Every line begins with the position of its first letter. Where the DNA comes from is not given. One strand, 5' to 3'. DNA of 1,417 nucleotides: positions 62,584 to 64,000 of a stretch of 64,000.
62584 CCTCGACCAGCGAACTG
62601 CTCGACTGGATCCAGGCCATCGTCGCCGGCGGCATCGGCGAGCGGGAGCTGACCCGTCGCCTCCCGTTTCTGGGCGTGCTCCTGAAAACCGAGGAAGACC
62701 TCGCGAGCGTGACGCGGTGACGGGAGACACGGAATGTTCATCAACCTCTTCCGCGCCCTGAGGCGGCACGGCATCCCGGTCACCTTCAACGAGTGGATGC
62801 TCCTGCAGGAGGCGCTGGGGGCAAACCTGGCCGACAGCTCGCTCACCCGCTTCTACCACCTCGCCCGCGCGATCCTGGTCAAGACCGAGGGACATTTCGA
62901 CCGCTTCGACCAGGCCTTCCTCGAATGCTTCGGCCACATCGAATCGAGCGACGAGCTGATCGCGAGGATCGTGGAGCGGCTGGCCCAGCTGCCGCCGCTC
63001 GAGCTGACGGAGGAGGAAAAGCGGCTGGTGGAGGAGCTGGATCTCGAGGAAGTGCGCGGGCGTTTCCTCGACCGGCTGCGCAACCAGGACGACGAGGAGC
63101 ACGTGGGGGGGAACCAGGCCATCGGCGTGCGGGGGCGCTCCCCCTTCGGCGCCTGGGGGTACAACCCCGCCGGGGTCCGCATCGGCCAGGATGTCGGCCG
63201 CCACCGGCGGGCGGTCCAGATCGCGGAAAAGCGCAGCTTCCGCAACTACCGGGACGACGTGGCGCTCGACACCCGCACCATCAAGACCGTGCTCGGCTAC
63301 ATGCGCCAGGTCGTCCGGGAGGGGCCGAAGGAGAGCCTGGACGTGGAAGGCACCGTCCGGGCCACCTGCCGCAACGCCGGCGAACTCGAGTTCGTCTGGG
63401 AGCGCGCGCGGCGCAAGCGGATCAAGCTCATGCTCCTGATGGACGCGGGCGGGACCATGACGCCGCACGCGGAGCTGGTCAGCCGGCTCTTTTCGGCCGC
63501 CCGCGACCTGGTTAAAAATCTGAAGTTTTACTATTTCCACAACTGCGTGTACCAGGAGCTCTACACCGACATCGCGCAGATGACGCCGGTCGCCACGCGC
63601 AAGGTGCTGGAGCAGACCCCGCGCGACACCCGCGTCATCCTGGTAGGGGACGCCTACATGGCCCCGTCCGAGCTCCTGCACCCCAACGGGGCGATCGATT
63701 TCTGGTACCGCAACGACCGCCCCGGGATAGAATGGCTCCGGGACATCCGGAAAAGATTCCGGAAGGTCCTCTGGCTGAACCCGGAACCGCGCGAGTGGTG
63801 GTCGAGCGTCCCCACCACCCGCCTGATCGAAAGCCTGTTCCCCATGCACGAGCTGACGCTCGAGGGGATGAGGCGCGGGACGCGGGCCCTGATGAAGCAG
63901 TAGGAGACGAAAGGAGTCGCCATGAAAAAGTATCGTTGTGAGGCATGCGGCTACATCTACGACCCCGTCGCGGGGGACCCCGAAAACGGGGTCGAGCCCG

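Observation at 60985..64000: CitE-like lyase, MoxR-type AAA+ (CoxD-like), VWA (CoxE-like) and rubredoxin in one tight co-directional block without a visible client enzyme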

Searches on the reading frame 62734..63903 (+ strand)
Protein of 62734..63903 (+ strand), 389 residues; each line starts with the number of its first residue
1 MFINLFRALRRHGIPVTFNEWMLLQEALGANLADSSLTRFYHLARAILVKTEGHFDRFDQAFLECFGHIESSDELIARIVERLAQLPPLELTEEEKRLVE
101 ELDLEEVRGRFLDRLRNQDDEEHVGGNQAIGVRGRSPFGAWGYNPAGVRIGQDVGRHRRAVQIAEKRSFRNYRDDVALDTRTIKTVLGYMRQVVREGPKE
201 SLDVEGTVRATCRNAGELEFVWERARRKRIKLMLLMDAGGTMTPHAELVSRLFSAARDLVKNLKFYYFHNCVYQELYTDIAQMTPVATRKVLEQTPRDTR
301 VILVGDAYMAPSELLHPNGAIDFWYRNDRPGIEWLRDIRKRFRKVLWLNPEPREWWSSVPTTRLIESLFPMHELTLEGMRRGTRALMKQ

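Call 4: search_protein_families(library=pfam, proteins=[window:62734-63903:+], max_evalue=0.01)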
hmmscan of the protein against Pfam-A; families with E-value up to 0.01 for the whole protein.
window:62734-63903:+ (389 aa): 1 family
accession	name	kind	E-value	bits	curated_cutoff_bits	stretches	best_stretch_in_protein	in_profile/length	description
PF05762.20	VWA_CoxE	-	6.9e-11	42.4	26.4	1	191-272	14-100/222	VWA domain containing CoxE-like protein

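Call 5: search_protein_families(library=ncbifam, proteins=[window:62734-63903:+], max_evalue=0.01)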
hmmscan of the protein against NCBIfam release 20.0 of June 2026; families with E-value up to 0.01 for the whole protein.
window:62734-63903:+ (389 aa): 2 families
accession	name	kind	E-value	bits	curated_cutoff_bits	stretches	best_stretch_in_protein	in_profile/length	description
NF047783.1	VWA_dom_MadC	equivalog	3.1e-06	26.3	600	0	180-252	274-347/498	MadC family VWA domain-containing protein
NF041121.1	SAV_2336_NTERM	domain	5.5e-06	25.5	200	1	167-256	91-179/475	SAV_2336 N-terminal domain-related protein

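Call 6: find_encoding_contigs(protein=window:62734-63903:+, flank=10000, max_places=6)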
Protein window:62734-63903:+ (389 aa): 1 contig read that carries it; 1 place shown.
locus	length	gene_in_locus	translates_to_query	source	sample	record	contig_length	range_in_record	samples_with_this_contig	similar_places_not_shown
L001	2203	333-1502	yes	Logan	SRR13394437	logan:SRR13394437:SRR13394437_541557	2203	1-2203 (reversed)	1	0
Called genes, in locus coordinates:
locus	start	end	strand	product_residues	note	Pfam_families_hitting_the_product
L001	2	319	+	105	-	?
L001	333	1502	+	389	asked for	PF05762:VWA_CoxE (weak)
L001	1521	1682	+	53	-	PF00301:Rubredoxin, PF21349:RUBY_RBDX (faint)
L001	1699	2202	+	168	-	?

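Call 10: search_protein_families(library=pfam, proteins=[L001:1521-1682:+, L001:1699-2202:+], max_evalue=0.01)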
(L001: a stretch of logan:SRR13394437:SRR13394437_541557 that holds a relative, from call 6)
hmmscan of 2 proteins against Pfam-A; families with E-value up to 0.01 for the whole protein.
L001:1521-1682:+ (53 aa): 10 families
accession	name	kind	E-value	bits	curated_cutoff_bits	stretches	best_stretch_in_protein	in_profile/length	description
PF00301.25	Rubredoxin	-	1.7e-24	86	23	1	3-49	1-47/47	Rubredoxin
PF21349.2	RUBY_RBDX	-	7.2e-07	29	26.5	1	32-49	14-29/30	Rubrerythrin, rubredoxin-like domain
PF18073.7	Zn_ribbon_LapB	-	0.00011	22.2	25.7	0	4-13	1-10/28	Rubredoxin metal binding domain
PF08271.17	Zn_Ribbon_TF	-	0.00026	20.9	29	0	37-47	20-30/43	TFIIB zinc-binding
PF09723.15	Zn_ribbon_8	-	0.0019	18.6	34.4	0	4-44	6-34/41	Zinc ribbon domain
PF23458.2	DUF7130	-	0.002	18.4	35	0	31-51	67-85/89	Domain of unknown function (DUF7130)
PF24463.1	DUF7577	-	0.002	18.1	28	0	36-45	2-11/27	Domain of unknown function (DUF7577)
PF05191.20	ADK_lid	-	0.0024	18.2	26.6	0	37-45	2-10/36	Adenylate kinase, active site lid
PF25208.1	DUF7838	-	0.0037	17.6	28.5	0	2-13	32-43/55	Domain of unknown function (DUF7838)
PF14803.11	Zn_ribbon_Nudix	-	0.0062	16.9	25.6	0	38-45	24-31/34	Nudix N-terminal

L001:1699-2202:+ (168 aa): 3 families
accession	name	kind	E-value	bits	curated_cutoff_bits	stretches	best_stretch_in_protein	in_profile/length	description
PF19583.5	ODP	-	1.7e-17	64.4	27.2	1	32-165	3-139/194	ODP family beta lactamase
PF00753.33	Lactamase_B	-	2.2e-08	34.7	22.7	1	32-165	6-153/196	Metallo-beta-lactamase superfamily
PF12706.13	Lactamase_B_2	-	4.2e-06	26.9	27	1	44-145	4-115/200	Beta-lactamase superfamily domain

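Call 12: find_homologous_proteins(query=window:62734-63903:+, max_evalue=1e-10)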
Query window:62734-63903:+ (389 aa): 6015 proteins with E <= 1e-10 among 8000 candidates; the best 120 are listed.
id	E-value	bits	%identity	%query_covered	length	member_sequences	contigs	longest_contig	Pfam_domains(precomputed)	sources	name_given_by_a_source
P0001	8.1e-263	889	100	100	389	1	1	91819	PF05762.21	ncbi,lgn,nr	ncbi:MAG: VWA domain-containing protein [Acidobacteria bacterium]|nr:VWA domain-containing protein [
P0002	1.0e-250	849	95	100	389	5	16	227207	PF05762.21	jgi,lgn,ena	jgi:uncharacterized protein with von Willebrand factor type A (vWA) domain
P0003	8.5e-248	840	93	100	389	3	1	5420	PF05762.21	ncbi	-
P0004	6.4e-240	814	90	100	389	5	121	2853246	PF05762.21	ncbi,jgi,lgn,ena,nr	ncbi:MAG: VWA containing CoxE family protein [Acidobacteriota bacterium]|jgi:uncharacterized protein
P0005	2.1e-220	750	82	100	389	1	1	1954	PF05762.21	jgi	jgi:uncharacterized protein with von Willebrand factor type A (vWA) domain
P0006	2.7e-219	746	80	100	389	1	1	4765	PF05762.21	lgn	-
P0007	5.5e-219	745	79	100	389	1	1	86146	PF05762.21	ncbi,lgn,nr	ncbi:MAG: VWA containing CoxE family protein [Acidobacteriota bacterium]|nr:VWA containing CoxE fami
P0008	6.1e-219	745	79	100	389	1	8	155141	PF05762.21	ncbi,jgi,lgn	jgi:uncharacterized protein with von Willebrand factor type A (vWA) domain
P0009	1.6e-218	743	79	100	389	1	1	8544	PF05762.21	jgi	-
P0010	1.8e-218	743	80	100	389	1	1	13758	PF05762.21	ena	-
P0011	3.8e-218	742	79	100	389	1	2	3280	PF05762.21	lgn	-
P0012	9.3e-217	738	79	100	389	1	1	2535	PF05762.21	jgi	jgi:uncharacterized protein with von Willebrand factor type A (vWA) domain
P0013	1.3e-216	737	80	100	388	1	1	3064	PF05762.21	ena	-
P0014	1.7e-216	737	79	100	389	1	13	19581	PF05762.21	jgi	jgi:uncharacterized protein with von Willebrand factor type A (vWA) domain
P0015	1.5e-215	734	80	100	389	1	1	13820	PF05762.21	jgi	jgi:uncharacterized protein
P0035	4.1e-213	726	79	100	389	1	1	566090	PF05762.21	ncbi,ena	-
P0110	1.3e-208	711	75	100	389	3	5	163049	PF05762.21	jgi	jgi:uncharacterized protein with von Willebrand factor type A (vWA) domain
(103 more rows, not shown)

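Call 13: find_encoding_contigs(protein=P0002, flank=10000, max_places=3)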
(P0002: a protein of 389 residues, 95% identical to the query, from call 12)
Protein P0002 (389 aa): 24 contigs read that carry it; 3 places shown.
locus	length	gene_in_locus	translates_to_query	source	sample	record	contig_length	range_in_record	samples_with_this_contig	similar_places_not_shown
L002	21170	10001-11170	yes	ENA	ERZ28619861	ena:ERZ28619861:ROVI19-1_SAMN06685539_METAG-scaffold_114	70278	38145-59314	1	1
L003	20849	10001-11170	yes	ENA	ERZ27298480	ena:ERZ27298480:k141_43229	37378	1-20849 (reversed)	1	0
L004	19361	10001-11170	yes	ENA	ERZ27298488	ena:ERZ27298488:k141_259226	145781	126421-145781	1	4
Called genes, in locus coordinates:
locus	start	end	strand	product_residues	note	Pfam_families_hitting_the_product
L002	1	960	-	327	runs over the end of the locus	PF01497:Peripla_BP_2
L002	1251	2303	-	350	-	PF01008:IF-2B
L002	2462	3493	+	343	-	PF00814:TsaD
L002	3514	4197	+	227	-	PF00535:Glycos_transf_2, PF13641:Glyco_tranf_2_3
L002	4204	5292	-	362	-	PF13439:Glyco_transf_4, PF13579:Glyco_trans_4_4, PF00534:Glycos_transf_1, PF13692:Glyco_trans_1_4, PF13524:Glyco_trans_1_2 (weak)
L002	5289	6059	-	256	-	PF00535:Glycos_transf_2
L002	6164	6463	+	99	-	-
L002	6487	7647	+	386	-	PF08331:QueG_DUF1730, PF13484:Fer4_16, PF13646:HEAT_2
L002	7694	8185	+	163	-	PF18902:DUF5658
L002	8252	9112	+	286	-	PF03328:HpcH_HpaI, PF22484:DUF6986, PF15617:C-C_Bond_Lyase (weak)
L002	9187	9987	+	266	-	PF00158:Sigma54_activat (faint), PF00004:AAA, PF07724:AAA_2, PF07728:AAA_5, PF13401:AAA_22 (weak)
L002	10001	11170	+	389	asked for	PF05762:VWA_CoxE (weak)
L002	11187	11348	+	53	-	PF00301:Rubredoxin, PF21349:RUBY_RBDX (faint)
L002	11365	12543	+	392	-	PF00753:Lactamase_B, PF19583:ODP, PF00258:Flavodoxin_1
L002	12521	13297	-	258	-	PF05875:Ceramidase (faint)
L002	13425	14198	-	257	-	PF01209:Ubie_methyltran (weak), PF13489:Methyltransf_23, PF13847:Methyltransf_31, PF08241:Methyltransf_11, PF08242:Methyltransf_12, PF13649:Methyltransf_25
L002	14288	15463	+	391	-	PF13535:ATP-grasp_4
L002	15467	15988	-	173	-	-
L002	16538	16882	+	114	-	PF10387:DUF2442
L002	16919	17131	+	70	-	PF15919:HicB_lk_antitox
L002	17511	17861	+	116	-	PF09413:DUF2007 (weak)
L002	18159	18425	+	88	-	PF01381:HTH_3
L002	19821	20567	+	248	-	PF13489:Methyltransf_23 (weak), PF13847:Methyltransf_31, PF08241:Methyltransf_11 (weak), PF08242:Methyltransf_12 (faint), PF13649:Methyltransf_25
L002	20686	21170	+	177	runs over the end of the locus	PF01613:Flavin_Reduct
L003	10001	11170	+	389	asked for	PF05762:VWA_CoxE (weak)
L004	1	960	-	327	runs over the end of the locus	PF01497:Peripla_BP_2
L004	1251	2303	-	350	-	PF01008:IF-2B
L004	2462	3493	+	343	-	PF00814:TsaD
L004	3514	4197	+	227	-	PF00535:Glycos_transf_2, PF13641:Glyco_tranf_2_3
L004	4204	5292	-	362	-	PF13439:Glyco_transf_4, PF13579:Glyco_trans_4_4, PF00534:Glycos_transf_1, PF13692:Glyco_trans_1_4, PF13524:Glyco_trans_1_2 (weak)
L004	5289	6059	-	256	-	PF00535:Glycos_transf_2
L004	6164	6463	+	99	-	-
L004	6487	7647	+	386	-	PF08331:QueG_DUF1730, PF13484:Fer4_16, PF13646:HEAT_2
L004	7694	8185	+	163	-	PF18902:DUF5658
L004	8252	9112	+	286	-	PF03328:HpcH_HpaI, PF22484:DUF6986, PF15617:C-C_Bond_Lyase (weak)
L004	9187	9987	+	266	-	PF00158:Sigma54_activat (faint), PF00004:AAA, PF07724:AAA_2, PF07728:AAA_5, PF13401:AAA_22 (weak)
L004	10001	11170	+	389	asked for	PF05762:VWA_CoxE (weak)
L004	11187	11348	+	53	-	PF00301:Rubredoxin, PF21349:RUBY_RBDX (faint)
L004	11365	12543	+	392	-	PF00753:Lactamase_B, PF19583:ODP, PF00258:Flavodoxin_1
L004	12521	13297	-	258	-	PF05875:Ceramidase (faint)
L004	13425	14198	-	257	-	PF01209:Ubie_methyltran (weak), PF13489:Methyltransf_23, PF13847:Methyltransf_31, PF08241:Methyltransf_11, PF08242:Methyltransf_12, PF13649:Methyltransf_25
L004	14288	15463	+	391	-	PF13535:ATP-grasp_4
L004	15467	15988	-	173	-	-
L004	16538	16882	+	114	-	PF10387:DUF2442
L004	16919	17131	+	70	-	PF15919:HicB_lk_antitox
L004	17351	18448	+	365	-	PF13495:Phage_int_SAM_4, PF00589:Phage_integrase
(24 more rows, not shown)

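Call 14: find_encoding_contigs(protein=P0004, flank=10000, max_places=3)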
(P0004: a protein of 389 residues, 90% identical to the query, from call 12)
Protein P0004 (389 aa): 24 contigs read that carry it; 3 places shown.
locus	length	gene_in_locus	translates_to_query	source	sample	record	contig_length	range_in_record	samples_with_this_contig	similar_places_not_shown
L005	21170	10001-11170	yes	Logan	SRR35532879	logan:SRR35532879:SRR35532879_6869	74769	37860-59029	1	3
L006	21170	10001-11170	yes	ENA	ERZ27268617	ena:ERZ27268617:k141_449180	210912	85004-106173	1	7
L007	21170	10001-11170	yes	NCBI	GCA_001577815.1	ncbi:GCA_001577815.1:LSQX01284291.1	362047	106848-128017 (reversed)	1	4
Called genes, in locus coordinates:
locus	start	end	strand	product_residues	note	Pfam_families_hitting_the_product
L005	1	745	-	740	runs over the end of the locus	PF13620:CarboxypepD_reg, PF13715:CarbopepD_reg_2 (weak), PF07715:Plug, PF00593:TonB_dep_Rec_b-barrel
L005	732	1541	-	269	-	PF00005:ABC_tran, PF02463:SMC_N, PF13304:AAA_21 (faint)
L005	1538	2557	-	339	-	PF01032:FecCD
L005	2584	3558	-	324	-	PF01497:Peripla_BP_2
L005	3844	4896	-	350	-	PF01008:IF-2B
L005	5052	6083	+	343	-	PF00814:TsaD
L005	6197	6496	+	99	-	-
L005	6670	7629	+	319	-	PF08331:QueG_DUF1730, PF00037:Fer4 (faint), PF13484:Fer4_16, PF13646:HEAT_2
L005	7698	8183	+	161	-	PF18902:DUF5658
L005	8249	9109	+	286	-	PF03328:HpcH_HpaI, PF15617:C-C_Bond_Lyase (faint), PF22484:DUF6986 (weak)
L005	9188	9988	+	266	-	PF00158:Sigma54_activat (faint), PF13401:AAA_22 (weak), PF00004:AAA, PF07724:AAA_2, PF07728:AAA_5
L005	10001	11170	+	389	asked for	PF05762:VWA_CoxE (faint)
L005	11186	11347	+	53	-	PF00301:Rubredoxin, PF21349:RUBY_RBDX (faint)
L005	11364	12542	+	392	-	PF00753:Lactamase_B, PF19583:ODP, PF12706:Lactamase_B_2 (weak), PF00258:Flavodoxin_1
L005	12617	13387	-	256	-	PF13489:Methyltransf_23, PF08241:Methyltransf_11, PF08242:Methyltransf_12, PF13649:Methyltransf_25, PF13847:Methyltransf_31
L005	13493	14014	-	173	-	-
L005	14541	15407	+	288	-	-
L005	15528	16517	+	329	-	PF08100:Dimerisation, PF00891:Methyltransf_2, PF08241:Methyltransf_11 (faint), PF08242:Methyltransf_12 (weak), PF13649:Methyltransf_25, PF13847:Methyltransf_31 (weak)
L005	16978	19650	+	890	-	PF00111:Fer2 (weak), PF13085:Fer2_3 (weak), PF01799:Fer2_2, PF01315:Ald_Xan_dh_C, PF02738:MoCoBD_1, PF20256:MoCoBD_2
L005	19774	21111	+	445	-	PF00266:Aminotran_5, PF00155:Aminotran_1_2, PF01212:Beta_elim_lyase (weak)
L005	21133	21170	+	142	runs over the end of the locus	PF01592:NifU_N (weak)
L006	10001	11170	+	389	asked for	PF05762:VWA_CoxE (faint)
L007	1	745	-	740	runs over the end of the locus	PF13620:CarboxypepD_reg, PF13715:CarbopepD_reg_2 (weak), PF07715:Plug, PF00593:TonB_dep_Rec_b-barrel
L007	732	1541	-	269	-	PF00005:ABC_tran, PF02463:SMC_N, PF13304:AAA_21 (faint)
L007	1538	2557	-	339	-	PF01032:FecCD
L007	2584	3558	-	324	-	PF01497:Peripla_BP_2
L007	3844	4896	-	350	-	PF01008:IF-2B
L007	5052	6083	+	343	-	PF00814:TsaD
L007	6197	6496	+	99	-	-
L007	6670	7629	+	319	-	PF08331:QueG_DUF1730, PF00037:Fer4 (faint), PF13484:Fer4_16, PF13646:HEAT_2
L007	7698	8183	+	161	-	PF18902:DUF5658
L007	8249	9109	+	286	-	PF03328:HpcH_HpaI, PF15617:C-C_Bond_Lyase (faint), PF22484:DUF6986 (weak)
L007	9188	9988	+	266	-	PF00158:Sigma54_activat (faint), PF13401:AAA_22 (weak), PF00004:AAA, PF07724:AAA_2, PF07728:AAA_5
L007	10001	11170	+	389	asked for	PF05762:VWA_CoxE (faint)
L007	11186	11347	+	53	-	PF00301:Rubredoxin, PF21349:RUBY_RBDX (faint)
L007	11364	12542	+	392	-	PF00753:Lactamase_B, PF19583:ODP, PF12706:Lactamase_B_2 (weak), PF00258:Flavodoxin_1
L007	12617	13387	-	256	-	PF13489:Methyltransf_23, PF08241:Methyltransf_11, PF08242:Methyltransf_12, PF13649:Methyltransf_25, PF13847:Methyltransf_31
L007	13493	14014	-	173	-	-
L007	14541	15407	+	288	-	-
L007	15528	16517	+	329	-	PF08100:Dimerisation, PF00891:Methyltransf_2, PF08241:Methyltransf_11 (faint), PF08242:Methyltransf_12 (weak), PF13649:Methyltransf_25, PF13847:Methyltransf_31 (weak)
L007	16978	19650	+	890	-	PF00111:Fer2 (weak), PF13085:Fer2_3 (weak), PF01799:Fer2_2, PF01315:Ald_Xan_dh_C, PF02738:MoCoBD_1, PF20256:MoCoBD_2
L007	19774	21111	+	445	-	PF00266:Aminotran_5, PF00155:Aminotran_1_2, PF01212:Beta_elim_lyase (weak)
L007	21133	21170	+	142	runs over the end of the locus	PF01592:NifU_N (weak)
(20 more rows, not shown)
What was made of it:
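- In the 90%-identity relatives L005-L007, a Fer2/Ald_Xan_dh_C/MoCoBD protein with a cysteine desulfurase and NifU lies about 5.8 kb downstream (call 14).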

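Call 17: search_solved_structures(query=window:62734-63903:+, max_evalue=1)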
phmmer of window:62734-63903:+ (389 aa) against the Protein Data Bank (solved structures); distinct sequences matched with E-value up to 1: 5.
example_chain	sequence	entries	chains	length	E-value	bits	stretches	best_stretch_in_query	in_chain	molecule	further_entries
9lqi_B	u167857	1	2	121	0.056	15.7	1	205-269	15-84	Nanobody-161 (B chain)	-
5nqw_C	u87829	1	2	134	0.12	14.6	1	206-268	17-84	026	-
3k74_B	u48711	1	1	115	0.14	14.4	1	206-271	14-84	Nanobody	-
6wvs_A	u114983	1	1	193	0.67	12.1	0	4-29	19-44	DeNovoTIM15 hyperstable de novo TIM barrel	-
9qk2_D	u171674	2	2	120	0.92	11.7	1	203-269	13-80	Anti-C4b nanobody B12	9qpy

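Call 19: search_dna_similar(query=window:62734-63903:+, collection=plasmids, mode=protein, max_rows=40, rows=spread)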
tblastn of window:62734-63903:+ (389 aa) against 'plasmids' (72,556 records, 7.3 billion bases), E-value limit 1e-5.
Records with a match: 20; places in all: 20; records where one place covers at least 80% of the query: 15.
Best place of each record, by identity: <60% 20.
By first word of the organism name: Paracoccus 5; Acinetobacter 4; Ralstonia 3; Tolypothrix 2; Pseudorhodobacter 1; Aeromonas 1; Nostoc 1; Anabaena 1; Crinalium 1; Microchaete 1.
By predicted mobility (MOB-suite, as given by PLSDB): non-mobilizable 9; mobilizable 7; conjugative 4.
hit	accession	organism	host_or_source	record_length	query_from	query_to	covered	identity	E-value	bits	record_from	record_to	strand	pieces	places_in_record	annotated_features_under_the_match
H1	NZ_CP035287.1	Paracoccus versutus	whole organism,soil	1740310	1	386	99%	41.8%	1e-80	276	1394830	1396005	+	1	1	none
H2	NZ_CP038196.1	Paracoccus versutus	single cell,soil adjacent to the roots ...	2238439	1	386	99%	41.8%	1e-80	276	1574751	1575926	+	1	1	none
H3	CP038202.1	Paracoccus ferrooxidans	single cell,bioreactor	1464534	1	386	99%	41.5%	1e-79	273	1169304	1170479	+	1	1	VWA domain-containing protein | hypothetical protein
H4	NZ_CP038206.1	Paracoccus pantotrophus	single cell,soil associated with ...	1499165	1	386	99%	41.3%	7e-80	274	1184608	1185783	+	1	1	none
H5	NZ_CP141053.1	Paracoccus denitrificans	-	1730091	1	386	99%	41.3%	3e-79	272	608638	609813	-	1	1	none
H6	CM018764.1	Acinetobacter baumannii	Homo sapiens,cerebrospinal fluid of ...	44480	1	386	99%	39.3%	7e-72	251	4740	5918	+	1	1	VWA domain-containing protein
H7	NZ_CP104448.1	Acinetobacter baumannii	Homo sapiens,sputum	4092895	1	386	99%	39.3%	8e-72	251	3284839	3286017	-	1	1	none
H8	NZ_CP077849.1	Acinetobacter baumannii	Homo sapiens,Rectal swab_P28_BU14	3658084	1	386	99%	39.0%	2e-71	249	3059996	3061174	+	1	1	none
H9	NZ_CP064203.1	Acinetobacter baumannii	Homo sapiens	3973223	1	386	99%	39.0%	2e-71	249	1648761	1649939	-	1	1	none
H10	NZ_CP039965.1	Pseudorhodobacter turbinis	single bacterial isolate,Turban shell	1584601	1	388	100%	38.6%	2e-77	267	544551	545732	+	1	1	record has no annotation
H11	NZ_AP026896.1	Aeromonas caviae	Microbe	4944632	1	379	97%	37.3%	5e-66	234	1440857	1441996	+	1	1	none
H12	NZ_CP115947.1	Ralstonia solanacearum MolK2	Musa sp.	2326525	1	388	100%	36.5%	2e-70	246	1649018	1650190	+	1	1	record has no annotation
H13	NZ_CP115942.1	Ralstonia syzygii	Musa sp.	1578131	1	388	100%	36.5%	8e-70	245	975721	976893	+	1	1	none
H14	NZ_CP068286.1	Ralstonia syzygii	Musa balbisiana cultivar Kepok,banana ...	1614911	1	388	100%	36.5%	8e-70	245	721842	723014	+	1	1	record has no annotation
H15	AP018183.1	Nostoc carneum NIES-2107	-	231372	2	386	99%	22.2%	9e-14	81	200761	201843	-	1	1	hypothetical protein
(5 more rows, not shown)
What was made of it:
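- On PA2707 subfamily (MoxR) with PA2706-type VWA: For the VWA protein the figures are 36.5-41.8% against 26.5% or less (call 19).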
